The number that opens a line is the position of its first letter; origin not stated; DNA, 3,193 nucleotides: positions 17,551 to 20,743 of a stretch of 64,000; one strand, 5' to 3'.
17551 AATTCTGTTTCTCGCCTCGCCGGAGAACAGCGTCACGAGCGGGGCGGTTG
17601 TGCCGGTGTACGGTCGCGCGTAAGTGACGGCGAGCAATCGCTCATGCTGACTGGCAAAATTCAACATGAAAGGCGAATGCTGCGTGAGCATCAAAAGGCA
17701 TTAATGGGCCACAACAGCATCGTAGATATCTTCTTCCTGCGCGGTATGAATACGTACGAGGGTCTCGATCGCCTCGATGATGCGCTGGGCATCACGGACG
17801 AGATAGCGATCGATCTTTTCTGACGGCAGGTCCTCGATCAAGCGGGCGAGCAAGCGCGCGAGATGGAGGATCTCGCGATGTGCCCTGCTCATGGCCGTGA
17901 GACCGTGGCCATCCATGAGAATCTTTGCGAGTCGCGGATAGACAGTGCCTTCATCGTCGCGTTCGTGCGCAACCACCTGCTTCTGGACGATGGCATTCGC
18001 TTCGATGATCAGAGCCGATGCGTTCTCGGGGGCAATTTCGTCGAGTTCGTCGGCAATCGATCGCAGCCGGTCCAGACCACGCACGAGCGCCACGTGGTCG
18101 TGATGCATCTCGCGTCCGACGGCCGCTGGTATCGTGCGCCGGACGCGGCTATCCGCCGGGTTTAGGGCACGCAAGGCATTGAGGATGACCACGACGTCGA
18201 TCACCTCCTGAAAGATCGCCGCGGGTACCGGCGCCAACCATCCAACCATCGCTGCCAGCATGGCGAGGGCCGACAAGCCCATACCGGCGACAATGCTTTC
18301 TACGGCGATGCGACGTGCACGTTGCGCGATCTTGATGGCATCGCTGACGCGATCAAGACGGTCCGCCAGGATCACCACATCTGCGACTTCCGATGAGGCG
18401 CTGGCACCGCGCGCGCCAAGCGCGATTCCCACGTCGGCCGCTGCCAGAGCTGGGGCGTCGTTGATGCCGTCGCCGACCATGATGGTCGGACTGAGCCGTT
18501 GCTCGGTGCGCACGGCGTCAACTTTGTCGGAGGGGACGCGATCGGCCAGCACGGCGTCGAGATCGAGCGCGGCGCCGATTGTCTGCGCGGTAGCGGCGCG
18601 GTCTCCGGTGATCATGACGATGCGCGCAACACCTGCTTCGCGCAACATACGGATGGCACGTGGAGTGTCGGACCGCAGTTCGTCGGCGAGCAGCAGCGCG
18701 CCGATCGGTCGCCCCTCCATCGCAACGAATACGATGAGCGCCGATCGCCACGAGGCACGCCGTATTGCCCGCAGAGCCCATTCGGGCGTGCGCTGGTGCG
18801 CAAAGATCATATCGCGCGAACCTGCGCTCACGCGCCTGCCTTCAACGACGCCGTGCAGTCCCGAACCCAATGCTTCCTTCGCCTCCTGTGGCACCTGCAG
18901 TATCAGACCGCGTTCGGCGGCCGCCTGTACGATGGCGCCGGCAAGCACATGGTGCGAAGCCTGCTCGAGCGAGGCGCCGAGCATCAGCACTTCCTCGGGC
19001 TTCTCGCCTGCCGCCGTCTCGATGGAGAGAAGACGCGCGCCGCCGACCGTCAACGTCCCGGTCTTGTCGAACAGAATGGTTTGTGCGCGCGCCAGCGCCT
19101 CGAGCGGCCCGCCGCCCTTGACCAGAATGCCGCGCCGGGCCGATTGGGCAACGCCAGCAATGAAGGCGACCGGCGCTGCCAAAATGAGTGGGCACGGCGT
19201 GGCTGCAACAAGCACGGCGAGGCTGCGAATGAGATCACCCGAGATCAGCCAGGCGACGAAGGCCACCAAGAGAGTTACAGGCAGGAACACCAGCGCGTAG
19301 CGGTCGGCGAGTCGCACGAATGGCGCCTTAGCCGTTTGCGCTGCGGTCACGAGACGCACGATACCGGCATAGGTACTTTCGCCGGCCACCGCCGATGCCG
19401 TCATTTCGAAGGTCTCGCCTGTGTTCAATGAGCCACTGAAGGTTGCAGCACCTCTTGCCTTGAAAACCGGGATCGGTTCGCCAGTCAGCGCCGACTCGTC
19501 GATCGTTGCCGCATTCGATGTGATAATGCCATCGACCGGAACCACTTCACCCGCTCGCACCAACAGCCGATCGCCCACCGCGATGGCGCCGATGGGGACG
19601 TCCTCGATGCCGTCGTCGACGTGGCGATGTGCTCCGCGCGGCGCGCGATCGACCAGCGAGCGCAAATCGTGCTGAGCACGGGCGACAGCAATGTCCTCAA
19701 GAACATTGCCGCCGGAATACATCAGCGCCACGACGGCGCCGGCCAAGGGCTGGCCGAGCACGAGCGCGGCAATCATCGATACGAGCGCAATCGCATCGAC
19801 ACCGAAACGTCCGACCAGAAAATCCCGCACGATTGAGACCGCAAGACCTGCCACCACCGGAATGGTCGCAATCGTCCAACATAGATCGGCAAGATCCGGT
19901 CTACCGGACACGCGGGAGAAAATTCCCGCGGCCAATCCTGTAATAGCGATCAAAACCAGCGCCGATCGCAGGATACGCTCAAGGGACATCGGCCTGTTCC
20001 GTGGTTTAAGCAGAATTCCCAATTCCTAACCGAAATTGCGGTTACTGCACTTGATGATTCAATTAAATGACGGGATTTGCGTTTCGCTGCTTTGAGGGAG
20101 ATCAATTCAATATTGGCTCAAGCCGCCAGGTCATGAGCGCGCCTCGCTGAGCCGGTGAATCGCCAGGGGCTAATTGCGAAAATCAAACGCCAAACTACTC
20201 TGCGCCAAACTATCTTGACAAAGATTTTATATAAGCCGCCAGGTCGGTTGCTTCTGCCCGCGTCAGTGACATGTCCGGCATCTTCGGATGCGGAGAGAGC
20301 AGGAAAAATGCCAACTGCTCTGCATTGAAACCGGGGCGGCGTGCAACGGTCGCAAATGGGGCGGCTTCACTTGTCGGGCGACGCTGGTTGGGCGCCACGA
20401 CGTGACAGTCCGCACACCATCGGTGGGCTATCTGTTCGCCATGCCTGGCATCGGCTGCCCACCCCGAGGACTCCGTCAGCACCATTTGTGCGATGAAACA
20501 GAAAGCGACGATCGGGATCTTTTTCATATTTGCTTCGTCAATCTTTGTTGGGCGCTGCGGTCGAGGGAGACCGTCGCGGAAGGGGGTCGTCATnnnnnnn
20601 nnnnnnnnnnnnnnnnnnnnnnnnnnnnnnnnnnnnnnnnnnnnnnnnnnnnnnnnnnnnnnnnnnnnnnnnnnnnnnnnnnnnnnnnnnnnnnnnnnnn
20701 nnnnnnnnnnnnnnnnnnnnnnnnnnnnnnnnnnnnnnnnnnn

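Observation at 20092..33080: Dense array of FNR/FixK boxes: a micro-oxic regulon island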

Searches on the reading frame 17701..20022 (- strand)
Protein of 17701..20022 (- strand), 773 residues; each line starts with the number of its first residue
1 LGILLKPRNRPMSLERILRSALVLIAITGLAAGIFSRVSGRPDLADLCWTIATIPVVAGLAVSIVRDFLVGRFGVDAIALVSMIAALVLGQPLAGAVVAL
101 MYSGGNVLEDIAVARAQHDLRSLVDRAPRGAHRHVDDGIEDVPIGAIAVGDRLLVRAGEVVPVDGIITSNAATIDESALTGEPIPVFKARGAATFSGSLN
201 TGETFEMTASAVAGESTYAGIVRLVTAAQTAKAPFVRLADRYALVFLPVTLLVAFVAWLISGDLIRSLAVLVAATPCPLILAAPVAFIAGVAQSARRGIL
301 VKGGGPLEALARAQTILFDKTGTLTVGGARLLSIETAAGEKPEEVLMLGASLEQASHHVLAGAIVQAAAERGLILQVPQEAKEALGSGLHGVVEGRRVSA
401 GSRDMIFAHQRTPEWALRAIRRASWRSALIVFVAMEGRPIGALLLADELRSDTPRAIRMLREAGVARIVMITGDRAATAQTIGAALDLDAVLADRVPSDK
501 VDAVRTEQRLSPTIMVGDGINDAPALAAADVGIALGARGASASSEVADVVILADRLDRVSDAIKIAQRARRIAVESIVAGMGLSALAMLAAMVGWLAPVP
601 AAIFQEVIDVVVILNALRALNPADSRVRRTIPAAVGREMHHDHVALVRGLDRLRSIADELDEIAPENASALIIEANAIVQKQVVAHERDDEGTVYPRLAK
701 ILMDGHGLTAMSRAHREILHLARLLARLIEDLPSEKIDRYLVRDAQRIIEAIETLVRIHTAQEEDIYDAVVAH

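Call 5: search_protein_families(library=pfam, proteins=[window:17701-20022:-])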
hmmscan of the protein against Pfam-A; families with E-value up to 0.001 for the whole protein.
window:17701-20022:- (773 aa): 3 families
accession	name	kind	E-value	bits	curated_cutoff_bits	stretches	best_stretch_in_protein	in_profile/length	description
PF00122.25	E1-E2_ATPase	-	4e-44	150.7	28.1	1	127-297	3-181/181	E1-E2 ATPase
PF00702.32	Hydrolase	-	7.1e-23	82.4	26.4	1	314-530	2-191/191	haloacid dehalogenase-like hydrolase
PF01814.28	Hemerythrin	-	6e-09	36.9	25.3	1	638-767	5-123/127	Hemerythrin HHE cation binding domain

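Call 47: search_protein_families(library=ncbifam, proteins=[window:17701-20022:-], max_evalue=0.001)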
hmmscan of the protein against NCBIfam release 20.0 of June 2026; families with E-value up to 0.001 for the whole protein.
window:17701-20022:- (773 aa): 20 families
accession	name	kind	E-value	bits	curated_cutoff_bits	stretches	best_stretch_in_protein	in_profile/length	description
TIGR01525.1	ATPase-IB_hvy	subfamily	2.4e-149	498.8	346.25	1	75-618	1-559/560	heavy metal translocating P-type ATPase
TIGR01512.1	ATPase-IB2_Cd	subfamily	3.1e-139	464.9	313.5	2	75-377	1-292/494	cadmium family heavy metal-translocating P-type ATPase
NF008262.1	PRK11033.1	equivalog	1.8e-96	324.3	1005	1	23-620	127-728/731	zinc/cadmium/mercury/lead-transporting ATPase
TIGR01511.1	ATPase-IB1_Cu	subfamily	3.4e-94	316.7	397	1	103-618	54-540/542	copper-translocating P-type ATPase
NF033775.1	P_type_ZntA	exception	9e-87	292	1240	1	17-620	124-729/732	Zn(II)/Cd(II)/Pb(II) translocating P-type ATPase ZntA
NF007952.0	PRK10671.1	equivalog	2.1e-80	271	1316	1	98-608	296-812/838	copper-exporting P-type ATPase CopA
TIGR01494.1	ATPase_P-type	subfamily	4.7e-64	216.6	62.3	1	98-595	2-464/478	HAD-IC family P-type ATPase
TIGR01497.1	kdpB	equivalog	3.7e-37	127.8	527.9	1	135-568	112-565/675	potassium-transporting ATPase subunit KdpB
TIGR01647.1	ATPase-IIIA_H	equivalog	2.1e-30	105.6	615.5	2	131-351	94-325/755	plasma-membrane proton-efflux P-type ATPase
NF010609.0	PRK14010.1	equivalog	2.2e-29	102.1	1323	1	131-567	106-559/673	K(+)-transporting ATPase subunit B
TIGR01522.1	ATPase-IIA2_Ca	equivalog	1.2e-22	79.6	798.3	3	490-563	566-640/854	calcium-transporting P-type ATPase, PMR1-type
TIGR01517.1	ATPase-IIB_Ca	equivalog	2.8e-22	78.7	507.05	2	140-326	167-373/882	calcium-translocating P-type ATPase, PMCA-type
TIGR01657.1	P-ATPase-V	hypoth_equivalog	4.2e-22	77.6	618.25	2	491-544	782-836/1055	ATP13A2 family polyamine export P-type ATPase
NF011702.0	PRK15122.1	subfamily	5.6e-18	64.3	975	3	457-556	585-686/907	magnesium-translocating P-type ATPase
TIGR01524.1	ATPase-IIIB_Mg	equivalog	5.8e-17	60.8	610.75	2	94-369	90-395/867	magnesium-translocating P-type ATPase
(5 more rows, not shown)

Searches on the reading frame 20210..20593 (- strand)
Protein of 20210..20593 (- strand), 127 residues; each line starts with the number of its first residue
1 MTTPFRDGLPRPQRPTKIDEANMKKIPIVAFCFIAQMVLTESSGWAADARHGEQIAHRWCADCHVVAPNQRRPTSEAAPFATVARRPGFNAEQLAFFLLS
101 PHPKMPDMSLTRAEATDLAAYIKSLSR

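Call 5: search_protein_families(library=pfam, proteins=[window:20210-20593:-])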
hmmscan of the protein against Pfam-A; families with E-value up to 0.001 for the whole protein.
window:20210-20593:- (127 aa): 2 families
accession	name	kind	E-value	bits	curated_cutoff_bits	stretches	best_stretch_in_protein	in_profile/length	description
PF13442.11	Cytochrome_CBB3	-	1.5e-05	25.7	27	1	47-122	1-68/68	Cytochrome C oxidase, cbb3-type, subunit III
PF00034.26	Cytochrom_C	-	0.00011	23.9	21.3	0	51-126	3-90/90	Cytochrome c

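Call 47: search_protein_families(library=ncbifam, proteins=[window:20210-20593:-], max_evalue=0.001)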
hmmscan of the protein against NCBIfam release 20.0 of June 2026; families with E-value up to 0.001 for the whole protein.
window:20210-20593:- (127 aa): 1 family
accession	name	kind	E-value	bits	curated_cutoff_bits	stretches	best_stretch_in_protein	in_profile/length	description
NF045930.1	Cytc6PetJCyano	equivalog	0.00017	21.5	135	1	28-69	6-48/110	cytochrome c6 PetJ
